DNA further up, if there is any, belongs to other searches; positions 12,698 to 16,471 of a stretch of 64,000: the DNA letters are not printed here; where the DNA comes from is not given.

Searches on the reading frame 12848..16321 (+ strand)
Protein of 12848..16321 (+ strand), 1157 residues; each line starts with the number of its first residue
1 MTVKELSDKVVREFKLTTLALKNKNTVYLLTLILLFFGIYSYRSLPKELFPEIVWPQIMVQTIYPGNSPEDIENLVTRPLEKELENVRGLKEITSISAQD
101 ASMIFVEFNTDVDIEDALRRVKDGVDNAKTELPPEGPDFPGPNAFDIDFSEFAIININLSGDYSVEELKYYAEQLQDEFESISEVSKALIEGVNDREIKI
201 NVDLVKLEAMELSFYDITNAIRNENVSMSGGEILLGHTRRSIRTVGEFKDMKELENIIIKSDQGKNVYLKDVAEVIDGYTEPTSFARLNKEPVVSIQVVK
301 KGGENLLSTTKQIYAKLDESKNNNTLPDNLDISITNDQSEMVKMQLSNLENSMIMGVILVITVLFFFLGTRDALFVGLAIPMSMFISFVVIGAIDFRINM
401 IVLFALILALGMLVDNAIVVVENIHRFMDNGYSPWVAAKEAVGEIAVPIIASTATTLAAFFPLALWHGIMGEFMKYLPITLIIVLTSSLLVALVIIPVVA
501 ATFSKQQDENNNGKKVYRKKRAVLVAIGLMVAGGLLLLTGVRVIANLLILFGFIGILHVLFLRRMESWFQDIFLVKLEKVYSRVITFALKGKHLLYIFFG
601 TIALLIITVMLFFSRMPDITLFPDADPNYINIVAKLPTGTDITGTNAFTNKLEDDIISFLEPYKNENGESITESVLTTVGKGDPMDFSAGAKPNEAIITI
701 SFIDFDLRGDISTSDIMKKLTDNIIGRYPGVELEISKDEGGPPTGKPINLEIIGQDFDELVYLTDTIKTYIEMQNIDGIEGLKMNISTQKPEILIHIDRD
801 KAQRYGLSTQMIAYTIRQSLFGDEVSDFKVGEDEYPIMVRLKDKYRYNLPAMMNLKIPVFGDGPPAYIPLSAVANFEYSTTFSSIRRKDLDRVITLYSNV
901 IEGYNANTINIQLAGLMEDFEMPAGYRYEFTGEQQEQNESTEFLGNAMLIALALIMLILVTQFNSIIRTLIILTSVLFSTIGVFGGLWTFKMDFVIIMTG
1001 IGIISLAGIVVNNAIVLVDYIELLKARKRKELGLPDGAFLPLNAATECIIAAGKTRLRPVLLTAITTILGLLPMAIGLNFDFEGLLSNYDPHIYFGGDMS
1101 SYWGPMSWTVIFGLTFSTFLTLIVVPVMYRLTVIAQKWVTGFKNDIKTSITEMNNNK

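Call 14: search_protein_families(library=ncbifam, proteins=[window:12848-16321:+], max_evalue=0.01)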
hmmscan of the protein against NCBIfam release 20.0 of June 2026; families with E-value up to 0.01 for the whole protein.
window:12848-16321:+ (1157 aa): 16 families
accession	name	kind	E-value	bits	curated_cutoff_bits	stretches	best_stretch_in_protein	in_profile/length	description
NF033617.1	RND_permease_2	subfamily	9.4e-161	536.9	1250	2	28-515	12-499/1009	multidrug efflux RND transporter permease subunit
NF000282.2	RND_permease_1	subfamily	2e-125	420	1250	1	29-1129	13-1024/1029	multidrug efflux RND transporter permease subunit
TIGR00915.1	2A0602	subfamily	2.3e-112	376.7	940.35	2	28-514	13-507/1050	efflux RND transporter permease subunit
TIGR00914.1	2A0601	subfamily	1.3e-107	360.8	701.45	2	19-520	8-524/1051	CusA/CzcA family heavy metal efflux RND transporter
NF007905.0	PRK10614.1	equivalog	3.1e-100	336.4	1774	2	20-535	7-519/1025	multidrug efflux RND transporter permease subunit MdtC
NF007133.0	PRK09579.1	equivalog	1.4e-94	317.6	1763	3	27-513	14-497/1017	multidrug efflux RND transporter permease subunit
NF007798.0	PRK10503.1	equivalog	9.8e-82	275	1584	2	28-511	24-506/1040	MdtB/MuxB family multidrug efflux RND transporter permease subunit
NF007842.1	PRK10555.1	equivalog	1.4e-72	245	1854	2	28-563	13-557/1036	multidrug efflux RND transporter permease AcrD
NF007131.0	PRK09577.1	equivalog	5.6e-67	226.3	1768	2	28-516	13-508/1045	multidrug efflux RND transporter permease subunit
NF011706.2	PRK15127.1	equivalog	8.3e-62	209.3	2150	2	28-514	13-507/1049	multidrug efflux RND transporter permease subunit AcrB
NF000037.1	RND_perm_OqxB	exception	5.8e-61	206.5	2200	2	30-506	17-501/1050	multidrug efflux RND transporter permease subunit OqxB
TIGR00916.1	2A0604s01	subfamily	2e-08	34.1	148.6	1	330-488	66-230/231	SecD/SecF family protein translocase subunit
TIGR00921.1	2A067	subfamily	2.4e-08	32.5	351.9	1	271-517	115-360/733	hydrophobe/amphiphile efflux-3 (HAE3) family transporter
TIGR00833.1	actII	subfamily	5.2e-07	28.3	874.7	1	270-515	92-344/910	MMPL family RND transporter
TIGR01129.1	secD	equivalog_domain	0.0012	18.1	244.4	1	347-495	245-392/397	protein translocase subunit SecD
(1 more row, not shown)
